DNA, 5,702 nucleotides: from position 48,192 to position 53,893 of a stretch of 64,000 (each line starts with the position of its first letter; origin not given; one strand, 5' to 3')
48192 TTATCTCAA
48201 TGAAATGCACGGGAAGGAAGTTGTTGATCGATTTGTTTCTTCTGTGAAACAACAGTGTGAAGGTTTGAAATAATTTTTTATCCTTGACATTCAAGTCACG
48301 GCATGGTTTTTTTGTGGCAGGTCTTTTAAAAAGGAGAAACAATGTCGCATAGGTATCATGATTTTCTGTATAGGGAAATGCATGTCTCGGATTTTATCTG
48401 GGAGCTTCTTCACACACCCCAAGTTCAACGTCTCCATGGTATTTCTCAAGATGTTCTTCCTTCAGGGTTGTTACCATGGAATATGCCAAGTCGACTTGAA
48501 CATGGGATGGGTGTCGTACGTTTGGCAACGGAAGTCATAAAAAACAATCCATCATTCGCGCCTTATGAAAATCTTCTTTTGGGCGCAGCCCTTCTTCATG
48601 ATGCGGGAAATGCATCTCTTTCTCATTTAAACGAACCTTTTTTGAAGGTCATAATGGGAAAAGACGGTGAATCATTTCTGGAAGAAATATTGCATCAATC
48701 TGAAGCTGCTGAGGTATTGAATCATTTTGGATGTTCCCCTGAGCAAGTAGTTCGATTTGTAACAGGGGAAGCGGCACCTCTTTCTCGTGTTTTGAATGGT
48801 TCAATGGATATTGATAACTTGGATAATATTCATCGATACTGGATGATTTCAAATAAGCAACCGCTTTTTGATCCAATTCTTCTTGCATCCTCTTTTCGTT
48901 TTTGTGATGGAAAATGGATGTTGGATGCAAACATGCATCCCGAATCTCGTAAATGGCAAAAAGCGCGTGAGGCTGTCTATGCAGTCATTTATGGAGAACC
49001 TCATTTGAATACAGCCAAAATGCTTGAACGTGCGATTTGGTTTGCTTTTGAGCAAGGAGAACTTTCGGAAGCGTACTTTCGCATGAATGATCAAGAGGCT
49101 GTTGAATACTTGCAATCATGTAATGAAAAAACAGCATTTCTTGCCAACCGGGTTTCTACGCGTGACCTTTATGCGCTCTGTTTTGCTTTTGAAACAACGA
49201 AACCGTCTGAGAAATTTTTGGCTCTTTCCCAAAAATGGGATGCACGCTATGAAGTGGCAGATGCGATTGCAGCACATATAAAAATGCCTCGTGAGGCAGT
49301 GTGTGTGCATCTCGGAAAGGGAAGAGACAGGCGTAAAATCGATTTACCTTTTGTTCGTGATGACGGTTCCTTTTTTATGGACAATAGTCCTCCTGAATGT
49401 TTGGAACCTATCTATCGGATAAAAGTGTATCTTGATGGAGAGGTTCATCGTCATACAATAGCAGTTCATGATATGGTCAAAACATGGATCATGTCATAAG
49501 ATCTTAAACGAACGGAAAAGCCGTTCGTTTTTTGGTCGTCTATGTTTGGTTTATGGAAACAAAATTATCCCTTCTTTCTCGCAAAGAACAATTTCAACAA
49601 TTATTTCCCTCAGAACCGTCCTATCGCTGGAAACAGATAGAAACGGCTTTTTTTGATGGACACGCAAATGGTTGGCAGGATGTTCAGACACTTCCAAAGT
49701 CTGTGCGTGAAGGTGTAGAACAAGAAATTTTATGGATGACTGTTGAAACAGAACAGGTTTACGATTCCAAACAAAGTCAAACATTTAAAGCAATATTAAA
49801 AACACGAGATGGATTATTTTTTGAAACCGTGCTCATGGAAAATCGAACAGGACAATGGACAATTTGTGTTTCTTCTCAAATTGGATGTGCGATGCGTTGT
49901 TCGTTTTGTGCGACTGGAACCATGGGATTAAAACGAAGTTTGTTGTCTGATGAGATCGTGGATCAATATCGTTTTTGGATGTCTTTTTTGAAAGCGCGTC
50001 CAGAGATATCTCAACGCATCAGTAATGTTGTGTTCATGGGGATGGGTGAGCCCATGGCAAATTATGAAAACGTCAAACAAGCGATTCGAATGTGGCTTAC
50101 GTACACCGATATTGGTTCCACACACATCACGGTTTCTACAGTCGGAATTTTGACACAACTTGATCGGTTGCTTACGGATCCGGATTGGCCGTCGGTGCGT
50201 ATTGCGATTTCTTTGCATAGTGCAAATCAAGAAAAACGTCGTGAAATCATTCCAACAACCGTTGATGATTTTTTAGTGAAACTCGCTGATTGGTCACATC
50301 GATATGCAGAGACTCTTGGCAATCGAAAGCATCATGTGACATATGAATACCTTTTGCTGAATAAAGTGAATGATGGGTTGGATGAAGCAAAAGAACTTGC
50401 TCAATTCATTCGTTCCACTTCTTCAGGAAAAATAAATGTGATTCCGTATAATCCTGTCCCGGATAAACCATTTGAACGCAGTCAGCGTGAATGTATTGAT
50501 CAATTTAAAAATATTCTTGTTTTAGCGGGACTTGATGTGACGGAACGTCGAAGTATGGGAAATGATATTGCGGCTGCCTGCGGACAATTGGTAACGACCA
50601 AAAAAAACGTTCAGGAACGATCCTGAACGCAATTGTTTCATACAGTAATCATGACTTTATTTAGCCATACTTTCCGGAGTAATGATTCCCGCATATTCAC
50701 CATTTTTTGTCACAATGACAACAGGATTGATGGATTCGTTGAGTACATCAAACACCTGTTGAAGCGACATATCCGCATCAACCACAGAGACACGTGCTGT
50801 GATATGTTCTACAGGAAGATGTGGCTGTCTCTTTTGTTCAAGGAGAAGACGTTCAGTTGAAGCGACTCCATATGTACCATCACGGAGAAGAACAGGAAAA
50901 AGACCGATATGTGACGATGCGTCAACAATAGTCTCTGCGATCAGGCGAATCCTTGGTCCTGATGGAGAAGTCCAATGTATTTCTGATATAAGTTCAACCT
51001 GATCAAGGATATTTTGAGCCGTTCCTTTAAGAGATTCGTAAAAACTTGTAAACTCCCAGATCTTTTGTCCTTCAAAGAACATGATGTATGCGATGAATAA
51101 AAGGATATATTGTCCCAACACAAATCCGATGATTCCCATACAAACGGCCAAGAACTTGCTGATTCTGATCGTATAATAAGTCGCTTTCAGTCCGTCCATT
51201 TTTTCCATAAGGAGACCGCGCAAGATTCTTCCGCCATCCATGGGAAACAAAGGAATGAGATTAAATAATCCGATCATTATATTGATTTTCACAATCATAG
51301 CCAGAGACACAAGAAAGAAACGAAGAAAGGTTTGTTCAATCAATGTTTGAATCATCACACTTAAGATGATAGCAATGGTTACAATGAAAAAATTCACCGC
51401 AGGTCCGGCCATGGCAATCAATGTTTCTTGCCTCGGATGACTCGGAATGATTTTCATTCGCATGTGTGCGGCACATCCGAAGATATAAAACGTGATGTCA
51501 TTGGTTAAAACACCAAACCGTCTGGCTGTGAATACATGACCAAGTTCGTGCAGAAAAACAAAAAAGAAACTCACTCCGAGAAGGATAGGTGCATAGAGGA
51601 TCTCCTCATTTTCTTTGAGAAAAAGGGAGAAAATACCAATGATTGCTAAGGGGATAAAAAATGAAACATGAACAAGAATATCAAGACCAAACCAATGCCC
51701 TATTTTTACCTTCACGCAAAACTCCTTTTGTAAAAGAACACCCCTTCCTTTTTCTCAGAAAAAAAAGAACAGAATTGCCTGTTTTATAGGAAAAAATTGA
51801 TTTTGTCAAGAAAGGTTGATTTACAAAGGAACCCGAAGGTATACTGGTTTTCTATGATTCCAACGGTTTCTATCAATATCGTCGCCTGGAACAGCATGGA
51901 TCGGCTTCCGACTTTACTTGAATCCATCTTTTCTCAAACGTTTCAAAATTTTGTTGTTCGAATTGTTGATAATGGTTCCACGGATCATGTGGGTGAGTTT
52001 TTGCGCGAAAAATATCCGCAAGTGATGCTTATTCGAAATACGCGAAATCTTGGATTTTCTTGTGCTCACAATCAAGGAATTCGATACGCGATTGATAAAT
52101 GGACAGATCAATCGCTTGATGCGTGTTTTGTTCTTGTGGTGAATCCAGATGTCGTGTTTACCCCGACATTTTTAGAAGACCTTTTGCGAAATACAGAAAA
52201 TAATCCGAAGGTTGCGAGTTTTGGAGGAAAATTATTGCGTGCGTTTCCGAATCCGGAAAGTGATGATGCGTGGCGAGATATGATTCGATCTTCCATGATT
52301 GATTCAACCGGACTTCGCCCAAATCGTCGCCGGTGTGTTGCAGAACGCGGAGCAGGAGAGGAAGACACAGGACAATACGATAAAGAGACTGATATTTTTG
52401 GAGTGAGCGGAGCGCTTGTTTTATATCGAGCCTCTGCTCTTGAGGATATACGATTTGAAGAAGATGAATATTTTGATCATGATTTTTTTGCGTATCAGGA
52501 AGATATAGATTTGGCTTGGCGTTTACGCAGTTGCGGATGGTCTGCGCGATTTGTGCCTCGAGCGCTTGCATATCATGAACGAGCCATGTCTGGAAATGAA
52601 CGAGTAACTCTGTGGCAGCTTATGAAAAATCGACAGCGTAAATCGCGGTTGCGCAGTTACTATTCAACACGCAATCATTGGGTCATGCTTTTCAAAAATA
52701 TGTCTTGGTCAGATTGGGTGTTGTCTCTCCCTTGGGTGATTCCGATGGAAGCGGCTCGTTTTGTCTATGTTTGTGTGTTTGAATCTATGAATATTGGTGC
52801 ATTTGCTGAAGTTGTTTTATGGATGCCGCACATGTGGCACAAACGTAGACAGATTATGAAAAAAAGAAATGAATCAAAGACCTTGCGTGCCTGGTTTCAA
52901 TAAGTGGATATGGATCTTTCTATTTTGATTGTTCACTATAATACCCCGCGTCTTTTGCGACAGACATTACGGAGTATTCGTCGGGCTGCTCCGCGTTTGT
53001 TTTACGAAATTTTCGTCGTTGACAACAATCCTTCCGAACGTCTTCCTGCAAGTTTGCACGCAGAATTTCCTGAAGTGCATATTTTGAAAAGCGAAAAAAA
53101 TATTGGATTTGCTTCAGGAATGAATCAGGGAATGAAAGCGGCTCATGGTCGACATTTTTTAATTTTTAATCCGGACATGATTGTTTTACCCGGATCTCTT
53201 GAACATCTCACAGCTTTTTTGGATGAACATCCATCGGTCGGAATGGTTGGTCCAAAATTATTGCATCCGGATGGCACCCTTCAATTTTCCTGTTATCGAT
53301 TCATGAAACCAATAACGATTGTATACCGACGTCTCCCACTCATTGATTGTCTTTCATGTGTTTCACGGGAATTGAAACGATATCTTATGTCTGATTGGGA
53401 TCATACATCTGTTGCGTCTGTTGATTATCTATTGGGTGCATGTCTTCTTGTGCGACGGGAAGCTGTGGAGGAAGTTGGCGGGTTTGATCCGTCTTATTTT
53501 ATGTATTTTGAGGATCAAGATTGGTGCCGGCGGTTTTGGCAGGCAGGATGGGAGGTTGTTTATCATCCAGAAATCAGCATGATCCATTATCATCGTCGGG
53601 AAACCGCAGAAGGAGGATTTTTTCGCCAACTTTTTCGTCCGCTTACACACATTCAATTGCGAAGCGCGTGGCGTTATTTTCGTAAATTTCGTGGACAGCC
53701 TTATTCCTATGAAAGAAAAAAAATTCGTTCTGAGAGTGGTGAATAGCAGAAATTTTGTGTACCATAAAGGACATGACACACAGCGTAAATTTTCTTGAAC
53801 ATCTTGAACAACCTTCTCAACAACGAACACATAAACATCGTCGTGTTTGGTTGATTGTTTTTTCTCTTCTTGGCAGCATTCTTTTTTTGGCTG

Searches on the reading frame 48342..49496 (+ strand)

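Call 76: search_protein_families(library=pfam, proteins=[window:48342-49496:+], max_evalue=0.0001)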
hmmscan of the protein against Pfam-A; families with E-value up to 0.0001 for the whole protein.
window:48342-49496:+ (385 aa): 1 family
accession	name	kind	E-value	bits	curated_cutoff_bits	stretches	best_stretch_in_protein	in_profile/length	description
PF19276.4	HD_assoc_2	-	4.1e-08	33.4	23.1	1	225-329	51-154/222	HD associated region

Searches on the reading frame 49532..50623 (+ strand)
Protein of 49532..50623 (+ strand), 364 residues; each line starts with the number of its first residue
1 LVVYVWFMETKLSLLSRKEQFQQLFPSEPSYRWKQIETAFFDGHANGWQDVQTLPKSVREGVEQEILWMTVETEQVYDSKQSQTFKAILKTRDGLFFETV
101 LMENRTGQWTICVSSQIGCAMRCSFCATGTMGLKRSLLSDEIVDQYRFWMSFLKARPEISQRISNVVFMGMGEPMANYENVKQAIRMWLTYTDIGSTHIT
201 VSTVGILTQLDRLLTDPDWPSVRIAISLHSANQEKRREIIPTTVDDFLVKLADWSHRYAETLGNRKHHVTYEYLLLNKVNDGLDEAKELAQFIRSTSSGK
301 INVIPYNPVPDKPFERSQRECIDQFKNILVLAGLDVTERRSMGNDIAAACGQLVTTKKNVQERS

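Call 76: search_protein_families(library=pfam, proteins=[window:49532-50623:+], max_evalue=0.0001)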
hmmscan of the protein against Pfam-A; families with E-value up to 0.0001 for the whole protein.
window:49532-50623:+ (364 aa): 1 family
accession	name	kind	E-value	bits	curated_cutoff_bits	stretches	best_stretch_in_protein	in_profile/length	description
PF04055.27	Radical_SAM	-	1.7e-10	41.8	29.5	1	115-281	3-156/166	Radical SAM superfamily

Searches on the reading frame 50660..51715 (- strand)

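Call 76: search_protein_families(library=pfam, proteins=[window:50660-51715:-], max_evalue=0.0001)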
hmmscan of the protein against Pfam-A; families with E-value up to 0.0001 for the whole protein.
window:50660-51715:- (352 aa): 2 families
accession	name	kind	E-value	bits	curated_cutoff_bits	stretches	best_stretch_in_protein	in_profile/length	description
PF02163.28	Peptidase_M50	-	2.9e-17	63.2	27.2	2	50-123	7-104/221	Peptidase family M50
PF00571.33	CBS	-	4.5e-05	24.1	24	0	306-348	6-49/57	CBS domain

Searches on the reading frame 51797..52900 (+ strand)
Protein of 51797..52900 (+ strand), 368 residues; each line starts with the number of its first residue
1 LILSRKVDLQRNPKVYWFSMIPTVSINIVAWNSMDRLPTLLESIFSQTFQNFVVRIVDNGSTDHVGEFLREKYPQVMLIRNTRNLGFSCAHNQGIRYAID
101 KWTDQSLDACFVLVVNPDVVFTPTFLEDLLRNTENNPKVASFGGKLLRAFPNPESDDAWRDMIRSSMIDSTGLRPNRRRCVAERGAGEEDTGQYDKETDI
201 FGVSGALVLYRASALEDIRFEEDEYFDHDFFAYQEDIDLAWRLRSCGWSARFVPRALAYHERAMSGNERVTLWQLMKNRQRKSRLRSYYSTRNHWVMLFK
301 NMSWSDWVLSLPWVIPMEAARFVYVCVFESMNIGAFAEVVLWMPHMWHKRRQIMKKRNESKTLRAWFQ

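Call 76: search_protein_families(library=pfam, proteins=[window:51797-52900:+], max_evalue=0.0001)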
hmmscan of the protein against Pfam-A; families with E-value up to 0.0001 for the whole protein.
window:51797-52900:+ (368 aa): 3 families
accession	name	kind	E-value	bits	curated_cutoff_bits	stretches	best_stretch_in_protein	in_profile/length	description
PF00535.33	Glycos_transf_2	-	3.4e-18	66.6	23.3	1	25-217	1-166/168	Glycosyl transferase family 2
PF13641.12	Glyco_tranf_2_3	-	2.5e-17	64.1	27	1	22-283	1-228/230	Glycosyltransferase like family 2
PF13632.12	Glyco_trans_2_3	-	1.5e-07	31.9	27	1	202-322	71-183/198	Glycosyl transferase family group 2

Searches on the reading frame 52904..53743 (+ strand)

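Call 76: search_protein_families(library=pfam, proteins=[window:52904-53743:+], max_evalue=0.0001)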
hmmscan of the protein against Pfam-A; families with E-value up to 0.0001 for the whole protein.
window:52904-53743:+ (280 aa): 4 families
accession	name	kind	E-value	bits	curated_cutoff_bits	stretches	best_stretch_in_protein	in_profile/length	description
PF13641.12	Glyco_tranf_2_3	-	4.2e-21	76.4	27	1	5-245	3-226/230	Glycosyltransferase like family 2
PF00535.33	Glycos_transf_2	-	1.9e-19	70.6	23.3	1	6-132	1-129/168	Glycosyl transferase family 2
PF13632.12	Glyco_trans_2_3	-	1.6e-07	31.8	27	1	176-246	72-129/198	Glycosyl transferase family group 2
PF13506.12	Glyco_transf_21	-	5.3e-05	23.2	21.7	0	169-229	95-155/174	Glycosyl transferase family 21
